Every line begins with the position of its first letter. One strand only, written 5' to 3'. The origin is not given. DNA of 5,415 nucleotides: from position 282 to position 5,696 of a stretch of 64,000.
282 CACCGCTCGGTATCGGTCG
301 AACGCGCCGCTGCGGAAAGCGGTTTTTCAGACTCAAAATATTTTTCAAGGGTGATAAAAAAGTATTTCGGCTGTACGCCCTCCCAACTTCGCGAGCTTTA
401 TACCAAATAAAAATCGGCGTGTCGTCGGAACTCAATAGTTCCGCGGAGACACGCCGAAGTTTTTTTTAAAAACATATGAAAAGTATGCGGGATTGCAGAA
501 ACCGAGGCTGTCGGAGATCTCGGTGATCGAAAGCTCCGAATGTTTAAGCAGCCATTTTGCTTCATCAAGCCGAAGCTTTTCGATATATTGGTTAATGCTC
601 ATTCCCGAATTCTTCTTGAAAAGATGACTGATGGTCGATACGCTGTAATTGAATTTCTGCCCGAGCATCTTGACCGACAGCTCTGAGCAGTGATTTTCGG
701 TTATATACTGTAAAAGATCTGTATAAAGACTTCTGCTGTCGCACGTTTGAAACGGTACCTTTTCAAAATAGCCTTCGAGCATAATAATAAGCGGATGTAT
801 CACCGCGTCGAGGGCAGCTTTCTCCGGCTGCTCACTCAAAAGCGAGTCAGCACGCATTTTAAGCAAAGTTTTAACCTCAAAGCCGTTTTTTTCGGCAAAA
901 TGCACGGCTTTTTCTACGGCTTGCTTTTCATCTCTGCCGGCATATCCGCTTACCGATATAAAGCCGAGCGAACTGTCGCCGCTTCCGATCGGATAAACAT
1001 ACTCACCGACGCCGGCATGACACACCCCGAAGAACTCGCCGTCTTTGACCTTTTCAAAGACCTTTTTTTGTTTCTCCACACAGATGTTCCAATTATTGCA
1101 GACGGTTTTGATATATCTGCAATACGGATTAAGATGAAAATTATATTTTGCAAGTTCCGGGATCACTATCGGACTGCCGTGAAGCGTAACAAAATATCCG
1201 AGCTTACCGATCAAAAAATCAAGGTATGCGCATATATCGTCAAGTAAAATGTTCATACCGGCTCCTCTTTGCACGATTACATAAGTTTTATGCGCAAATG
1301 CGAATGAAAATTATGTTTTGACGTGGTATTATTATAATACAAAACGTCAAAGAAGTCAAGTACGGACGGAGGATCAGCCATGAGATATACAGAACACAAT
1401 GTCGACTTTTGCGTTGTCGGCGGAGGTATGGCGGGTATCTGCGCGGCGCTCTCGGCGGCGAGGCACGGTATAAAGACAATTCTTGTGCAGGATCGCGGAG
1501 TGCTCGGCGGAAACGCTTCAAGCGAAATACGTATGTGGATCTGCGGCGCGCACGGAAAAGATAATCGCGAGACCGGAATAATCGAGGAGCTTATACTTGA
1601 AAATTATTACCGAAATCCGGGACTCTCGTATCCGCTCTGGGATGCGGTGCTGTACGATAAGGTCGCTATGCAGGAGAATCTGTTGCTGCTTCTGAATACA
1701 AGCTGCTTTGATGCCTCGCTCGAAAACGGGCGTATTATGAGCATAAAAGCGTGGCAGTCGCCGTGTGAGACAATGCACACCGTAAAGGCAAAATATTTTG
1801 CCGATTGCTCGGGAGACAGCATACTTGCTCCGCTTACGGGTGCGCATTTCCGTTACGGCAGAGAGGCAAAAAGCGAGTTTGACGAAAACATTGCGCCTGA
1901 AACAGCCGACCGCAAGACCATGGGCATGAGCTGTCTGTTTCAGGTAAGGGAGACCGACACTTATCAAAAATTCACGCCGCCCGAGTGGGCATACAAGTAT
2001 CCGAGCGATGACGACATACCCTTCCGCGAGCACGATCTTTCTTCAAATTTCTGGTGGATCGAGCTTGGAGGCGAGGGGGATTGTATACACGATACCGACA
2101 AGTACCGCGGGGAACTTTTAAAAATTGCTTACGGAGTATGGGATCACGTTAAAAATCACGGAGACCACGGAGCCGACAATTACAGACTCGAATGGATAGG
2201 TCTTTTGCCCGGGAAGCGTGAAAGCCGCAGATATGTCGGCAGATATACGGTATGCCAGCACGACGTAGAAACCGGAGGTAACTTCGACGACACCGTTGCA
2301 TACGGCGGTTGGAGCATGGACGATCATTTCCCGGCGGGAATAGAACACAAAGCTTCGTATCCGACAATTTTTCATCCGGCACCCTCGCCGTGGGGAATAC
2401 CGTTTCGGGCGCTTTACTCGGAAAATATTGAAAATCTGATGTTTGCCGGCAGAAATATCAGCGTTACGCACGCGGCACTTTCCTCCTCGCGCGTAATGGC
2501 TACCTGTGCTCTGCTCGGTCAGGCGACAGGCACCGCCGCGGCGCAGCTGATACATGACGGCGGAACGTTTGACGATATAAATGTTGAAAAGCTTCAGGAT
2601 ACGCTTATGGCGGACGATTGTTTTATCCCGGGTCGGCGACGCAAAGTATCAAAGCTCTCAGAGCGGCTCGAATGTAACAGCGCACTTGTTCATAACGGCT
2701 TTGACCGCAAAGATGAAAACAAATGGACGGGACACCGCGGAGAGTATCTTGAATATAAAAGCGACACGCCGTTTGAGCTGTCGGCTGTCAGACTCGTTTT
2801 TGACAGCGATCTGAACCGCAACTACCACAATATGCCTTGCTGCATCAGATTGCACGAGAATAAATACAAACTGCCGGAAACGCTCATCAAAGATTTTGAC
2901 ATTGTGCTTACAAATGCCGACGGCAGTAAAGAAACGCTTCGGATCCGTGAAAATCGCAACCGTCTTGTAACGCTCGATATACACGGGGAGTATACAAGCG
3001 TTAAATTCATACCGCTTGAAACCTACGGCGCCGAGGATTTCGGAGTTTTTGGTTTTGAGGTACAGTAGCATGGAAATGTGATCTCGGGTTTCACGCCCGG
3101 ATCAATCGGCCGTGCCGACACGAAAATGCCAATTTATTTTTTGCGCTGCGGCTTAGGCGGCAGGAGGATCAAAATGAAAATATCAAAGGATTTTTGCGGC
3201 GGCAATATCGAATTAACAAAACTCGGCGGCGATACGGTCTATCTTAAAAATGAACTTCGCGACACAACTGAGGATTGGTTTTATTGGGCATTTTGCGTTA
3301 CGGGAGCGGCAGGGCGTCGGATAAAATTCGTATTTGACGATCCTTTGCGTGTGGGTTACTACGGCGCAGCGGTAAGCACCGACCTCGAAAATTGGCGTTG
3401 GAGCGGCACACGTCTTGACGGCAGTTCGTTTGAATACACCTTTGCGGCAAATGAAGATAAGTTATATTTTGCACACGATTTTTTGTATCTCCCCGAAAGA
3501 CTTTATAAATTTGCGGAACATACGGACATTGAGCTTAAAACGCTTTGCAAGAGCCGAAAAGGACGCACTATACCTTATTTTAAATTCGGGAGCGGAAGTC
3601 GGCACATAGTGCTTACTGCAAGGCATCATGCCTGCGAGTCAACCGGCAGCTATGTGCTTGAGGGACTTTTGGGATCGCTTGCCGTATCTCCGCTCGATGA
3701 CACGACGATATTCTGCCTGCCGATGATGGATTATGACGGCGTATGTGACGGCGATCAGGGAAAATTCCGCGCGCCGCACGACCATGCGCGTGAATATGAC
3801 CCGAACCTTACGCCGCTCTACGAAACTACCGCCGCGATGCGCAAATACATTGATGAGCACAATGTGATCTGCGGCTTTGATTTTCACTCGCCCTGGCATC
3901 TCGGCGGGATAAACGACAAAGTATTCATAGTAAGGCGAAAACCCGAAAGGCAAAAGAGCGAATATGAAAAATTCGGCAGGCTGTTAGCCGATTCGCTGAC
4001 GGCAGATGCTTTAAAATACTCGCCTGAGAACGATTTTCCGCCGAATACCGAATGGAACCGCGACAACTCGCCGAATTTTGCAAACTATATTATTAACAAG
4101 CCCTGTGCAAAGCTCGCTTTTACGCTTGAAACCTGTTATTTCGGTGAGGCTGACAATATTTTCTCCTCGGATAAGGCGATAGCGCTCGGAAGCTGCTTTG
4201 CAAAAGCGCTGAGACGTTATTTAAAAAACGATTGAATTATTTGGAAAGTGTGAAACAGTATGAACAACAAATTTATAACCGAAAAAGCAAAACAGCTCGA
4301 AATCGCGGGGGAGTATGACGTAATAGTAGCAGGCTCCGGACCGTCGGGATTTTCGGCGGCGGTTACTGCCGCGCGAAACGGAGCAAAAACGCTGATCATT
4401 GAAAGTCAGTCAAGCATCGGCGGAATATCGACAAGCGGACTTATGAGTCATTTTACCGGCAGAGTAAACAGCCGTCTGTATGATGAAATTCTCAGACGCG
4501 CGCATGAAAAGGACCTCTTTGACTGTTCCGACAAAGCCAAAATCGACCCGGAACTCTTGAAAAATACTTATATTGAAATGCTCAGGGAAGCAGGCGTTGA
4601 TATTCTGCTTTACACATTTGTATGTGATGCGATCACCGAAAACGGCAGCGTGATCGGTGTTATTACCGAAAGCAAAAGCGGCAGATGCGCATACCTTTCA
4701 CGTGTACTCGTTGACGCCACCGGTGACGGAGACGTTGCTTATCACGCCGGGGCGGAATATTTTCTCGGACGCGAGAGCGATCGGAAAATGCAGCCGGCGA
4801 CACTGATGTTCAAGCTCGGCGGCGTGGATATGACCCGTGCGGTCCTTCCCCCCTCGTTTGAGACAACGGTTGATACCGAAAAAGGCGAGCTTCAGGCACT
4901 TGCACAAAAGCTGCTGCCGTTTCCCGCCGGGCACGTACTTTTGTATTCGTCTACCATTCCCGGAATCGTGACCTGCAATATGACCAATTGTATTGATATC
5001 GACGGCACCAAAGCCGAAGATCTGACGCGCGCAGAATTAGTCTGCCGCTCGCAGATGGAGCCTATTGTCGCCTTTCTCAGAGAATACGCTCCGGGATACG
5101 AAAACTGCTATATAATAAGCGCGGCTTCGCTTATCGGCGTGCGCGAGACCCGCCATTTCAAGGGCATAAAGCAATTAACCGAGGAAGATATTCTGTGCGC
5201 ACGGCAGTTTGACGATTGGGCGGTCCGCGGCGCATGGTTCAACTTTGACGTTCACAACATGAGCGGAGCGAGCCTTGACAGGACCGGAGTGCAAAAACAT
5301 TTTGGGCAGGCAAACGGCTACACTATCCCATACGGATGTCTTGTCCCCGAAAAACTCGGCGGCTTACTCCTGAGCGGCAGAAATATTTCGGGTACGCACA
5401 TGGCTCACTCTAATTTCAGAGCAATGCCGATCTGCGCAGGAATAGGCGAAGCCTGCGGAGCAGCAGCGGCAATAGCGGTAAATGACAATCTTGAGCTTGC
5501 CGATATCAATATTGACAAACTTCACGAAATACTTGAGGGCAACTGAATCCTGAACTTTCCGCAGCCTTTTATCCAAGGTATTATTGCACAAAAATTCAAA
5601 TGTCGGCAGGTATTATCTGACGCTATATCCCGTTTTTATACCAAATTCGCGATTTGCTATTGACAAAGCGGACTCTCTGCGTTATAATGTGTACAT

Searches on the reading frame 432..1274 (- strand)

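Call 45: search_protein_families(library=pfam, proteins=[window:432-1274:-], max_evalue=0.0001)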
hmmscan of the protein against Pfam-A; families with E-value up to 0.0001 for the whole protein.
window:432-1274:- (280 aa): 3 families
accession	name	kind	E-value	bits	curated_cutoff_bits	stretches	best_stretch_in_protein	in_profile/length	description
PF12833.13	HTH_18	-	1.5e-21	76.9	33.6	1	206-280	3-77/80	Helix-turn-helix domain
PF00165.29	HTH_AraC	-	1.8e-18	66.6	26.6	2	243-280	1-40/42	Bacterial regulatory helix-turn-helix proteins, AraC family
PF10114.15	PocR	-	8.1e-06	26.1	23.9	1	29-139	26-130/162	Sensory domain found in PocR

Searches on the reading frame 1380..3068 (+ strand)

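Call 45: search_protein_families(library=pfam, proteins=[window:1380-3068:+], max_evalue=0.0001)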
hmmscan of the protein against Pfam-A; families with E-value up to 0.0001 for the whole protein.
window:1380-3068:+ (562 aa): 5 families
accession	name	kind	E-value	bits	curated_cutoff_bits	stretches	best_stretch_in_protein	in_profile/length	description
PF12831.13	FAD_oxidored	-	1.3e-86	291.9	27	1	9-409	1-416/416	FAD dependent oxidoreductase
PF00890.30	FAD_binding_2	-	2.4e-06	27.5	20.4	1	9-46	1-38/414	FAD binding domain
PF13450.12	NAD_binding_8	-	3.5e-06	27.6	21.9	1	12-49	1-38/68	NAD(P)-binding Rossmann-like domain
PF01266.30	DAO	-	4.4e-06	26.9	27.9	1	9-56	1-48/353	FAD dependent oxidoreductase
PF01134.28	GIDA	-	5.4e-05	22.9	22.1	1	10-37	2-29/391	Glucose inhibited division protein A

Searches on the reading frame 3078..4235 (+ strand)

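Call 45: search_protein_families(library=pfam, proteins=[window:3078-4235:+], max_evalue=0.0001)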
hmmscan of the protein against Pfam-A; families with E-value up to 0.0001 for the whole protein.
window:3078-4235:+ (385 aa): 1 family
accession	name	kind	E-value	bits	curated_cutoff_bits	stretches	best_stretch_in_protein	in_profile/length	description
PF18027.6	Pepdidase_M14_N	-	4.5e-08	33.6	23.2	1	35-132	1-105/107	Cytosolic carboxypeptidase N-terminal domain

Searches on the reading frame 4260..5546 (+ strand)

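Call 45: search_protein_families(library=pfam, proteins=[window:4260-5546:+], max_evalue=0.0001)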
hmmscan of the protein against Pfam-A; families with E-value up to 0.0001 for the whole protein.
window:4260-5546:+ (428 aa): 8 families
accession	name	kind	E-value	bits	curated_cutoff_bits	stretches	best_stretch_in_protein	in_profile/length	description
PF12831.13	FAD_oxidored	-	1.5e-100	337.9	27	1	20-425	1-416/416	FAD dependent oxidoreductase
PF01946.23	Thi4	-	1.5e-10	41.2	26.2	1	11-143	10-144/235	Thi4 family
PF00890.30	FAD_binding_2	-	2e-08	34.3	20.4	1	20-56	1-37/414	FAD binding domain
PF01266.30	DAO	-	1.7e-07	31.5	27.9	0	20-59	1-39/353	FAD dependent oxidoreductase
PF07992.20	Pyr_redox_2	-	2.8e-06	27.4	26.1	0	19-72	1-56/291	Pyridine nucleotide-disulphide oxidoreductase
PF03486.20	HI0933_like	-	5.3e-06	26.5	50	0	20-54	2-36/244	HI0933-like protein Rossmann domain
PF13450.12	NAD_binding_8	-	1.3e-05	25.8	21.9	1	23-59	1-37/68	NAD(P)-binding Rossmann-like domain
PF01134.28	GIDA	-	3e-05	23.7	22.1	0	20-77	1-56/391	Glucose inhibited division protein A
